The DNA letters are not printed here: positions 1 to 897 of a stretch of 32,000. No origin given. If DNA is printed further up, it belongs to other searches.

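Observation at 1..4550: Co-directional cluster of ceramidase-family amidase, ALO/GULO-type FAD oxidase and fold-type III PLP enzyme (plus MarC membrane protein): a candidate sphingoid-base / amino-diol catabolic module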

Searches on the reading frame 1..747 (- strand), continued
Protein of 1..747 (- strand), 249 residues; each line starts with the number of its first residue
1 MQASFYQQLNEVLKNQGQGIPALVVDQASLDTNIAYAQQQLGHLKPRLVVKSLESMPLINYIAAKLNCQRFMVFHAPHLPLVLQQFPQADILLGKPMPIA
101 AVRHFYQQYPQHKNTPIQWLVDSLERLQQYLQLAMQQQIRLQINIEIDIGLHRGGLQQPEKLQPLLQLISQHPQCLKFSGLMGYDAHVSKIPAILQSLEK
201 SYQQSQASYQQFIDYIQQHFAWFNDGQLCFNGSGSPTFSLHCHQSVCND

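Call 62: predict_structure(alignment_id=A1)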
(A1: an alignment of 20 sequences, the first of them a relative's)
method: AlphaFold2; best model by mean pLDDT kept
length: 388 residues; sequences in the alignment: 20
mean_pLDDT: 88.8   pTM: 0.87
mean pLDDT of the five models: 88.8, 88.3, 88.2, 86.8, 85.9
residues with pLDDT >= 90: 241; 70-90: 122; 50-70: 24; < 50: 1
segments of 3 or more residues with pLDDT < 50: none
pLDDT, mean of each block of 10 residues (from residue 1): 86 87 94 94 93 88 95 93 95 96 97 95 98 97 93 85 98 98 83 85 92 96 89 85 92 87 77 93 78 70 79 82 89 74 89 91 77 93 75
secondary structure, 60 per line:
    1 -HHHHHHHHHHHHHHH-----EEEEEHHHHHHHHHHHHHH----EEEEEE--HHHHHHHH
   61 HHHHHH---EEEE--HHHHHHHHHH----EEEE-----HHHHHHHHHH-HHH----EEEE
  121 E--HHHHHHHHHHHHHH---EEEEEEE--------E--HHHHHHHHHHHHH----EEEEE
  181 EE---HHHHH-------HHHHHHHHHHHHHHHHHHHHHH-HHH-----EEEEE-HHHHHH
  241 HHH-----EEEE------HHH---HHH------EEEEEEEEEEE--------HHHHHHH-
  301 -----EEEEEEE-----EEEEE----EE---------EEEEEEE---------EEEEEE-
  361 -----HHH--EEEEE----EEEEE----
elements in order: H2-16 E22-26 H27-40 E45-50 H53-66 E70-73 H76-85 E90-93 H99-108 E117-121 H124-137 E141-147 H159-171 E176-182 H186-190 H198-219 E229-233 H235-243 E249-252 E274-284 H293-299 E306-312 E318-322 E338-344 E354-359 E371-375 E380-384
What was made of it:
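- On D-threonine aldolase / DSD1 family: AF2 model pLDDT 88.8 (call 62).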

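Call 66: fold_search(model_id=the predicted structure, library=pdb)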
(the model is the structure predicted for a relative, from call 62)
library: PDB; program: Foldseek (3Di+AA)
matches with E <= 10: 1428; with E <= 0.001: 268
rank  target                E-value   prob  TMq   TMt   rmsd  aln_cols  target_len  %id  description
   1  4v15_A                1.5e-17  1.00  0.70  0.73   3.8       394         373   15  Crystal structure of D-threonine aldolase from Alcaligenes xylosoxidans (released 2015-03-25)
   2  6g56_A                2.0e-17  1.00  0.65  0.66   6.0       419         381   16  Apo-structure of the alanine racemase from Staphylococcus aureus (released 2018-05-30)
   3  2vd8_B                4.0e-17  1.00  0.66  0.66   6.0       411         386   14  The crystal structure of alanine racemase from Bacillus anthracis (BA0252) (released 2008-05-20)
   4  4a3q_A                5.0e-17  1.00  0.65  0.70   5.0       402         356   16  The 2.15 Angstrom resolution crystal structure of Staphylococcus aureus alanine racemase (released 2011-12-28)
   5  4lus_D                6.0e-17  1.00  0.67  0.68   5.6       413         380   15  alanine racemase [Clostridium difficile 630] (released 2014-06-04)
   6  4v15_B                6.3e-17  1.00  0.69  0.72   4.0       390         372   16  Crystal structure of D-threonine aldolase from Alcaligenes xylosoxidans (released 2015-03-25)
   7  6g59_A                7.1e-17  1.00  0.66  0.66   5.8       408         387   17  Structure of the alanine racemase from Staphylococcus aureus in complex with an pyridoxal-6- phosphate derivative (released 2018-05-30)
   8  3wqf_A                1.3e-16  1.00  0.70  0.71   4.9       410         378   15  D-threo-3-hydroxyaspartate dehydratase from Delftia sp. HT23 in the metal-free form (released 2015-01-28)
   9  3oo2_A                1.6e-16  1.00  0.62  0.63   6.2       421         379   16  2.37 Angstrom resolution crystal structure of an alanine racemase (alr) from Staphylococcus aureus subsp. aureus COL (released 2010-10-06)
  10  6g56_B                2.7e-16  1.00  0.64  0.65   6.0       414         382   17  Apo-structure of the alanine racemase from Staphylococcus aureus (released 2018-05-30)
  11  6qkb_B                3.3e-16  1.00  0.70  0.71   4.2       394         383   16  Crystal structure of the beta-hydroxyaspartate aldolase of Paracoccus denitrificans (released 2019-08-14)
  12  2vd8_A                4.1e-16  1.00  0.67  0.67   6.0       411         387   14  The crystal structure of alanine racemase from Bacillus anthracis (BA0252) (released 2008-05-20)
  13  7yqa_C                4.6e-16  1.00  0.69  0.68   4.3       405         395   12  Crystal structure of D-threonine aldolase from Chlamydomonas reinhardtii (released 2023-02-15)
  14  4a3q_B                4.6e-16  1.00  0.65  0.70   5.1       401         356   16  The 2.15 Angstrom resolution crystal structure of Staphylococcus aureus alanine racemase (released 2011-12-28)
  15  4pb5_B                5.5e-16  1.00  0.71  0.71   6.5       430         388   15  D-threo-3-hydroxyaspartate dehydratase H351A mutant complexed with L-erythro-3-hydroxyaspartate (released 2015-03-11)
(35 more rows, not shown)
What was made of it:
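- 1..747 (-): First 249 codons of an SphD-like fold-type III PLP enzyme. The gene runs off the window edge. The full protein of this organism is P0318 (388 aa). AF2 model pLDDT 88.8; best Foldseek match is D-threonine aldolase 4V15 (calls 62, 66).
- On D-threonine aldolase / DSD1 family: Foldseek match to 4V15 at TM 0.70-0.73 (call 66).
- Closest known: D-threonine aldolase / DSD1 / D-3-hydroxyaspartate aldolase. Same: The aldolase/dehydratase group scores TM 0.67-0.71, against 0.60-0.69 for alanine racemases (call 66).
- Foldseek's top match is 4V15 (call 66).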

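Call 82: search_protein_families(library=ncbifam, proteins=[P0318, L087:11477-12442:+], max_evalue=0.00001)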
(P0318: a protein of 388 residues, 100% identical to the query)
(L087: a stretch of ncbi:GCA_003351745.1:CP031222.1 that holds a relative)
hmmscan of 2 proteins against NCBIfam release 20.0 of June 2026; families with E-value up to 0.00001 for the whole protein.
P0318 (388 aa): 2 families
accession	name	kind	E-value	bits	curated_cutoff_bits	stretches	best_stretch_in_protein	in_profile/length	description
NF045642.2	HdxyAspAldBhcC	equivalog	7.2e-07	28.6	690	1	117-263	126-266/387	3-hydroxy-D-aspartate aldolase BhcC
TIGR00492.1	alr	equivalog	3e-06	26.4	168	1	110-220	89-192/369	alanine racemase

L087:11477-12442:+ (321 aa): 0 families
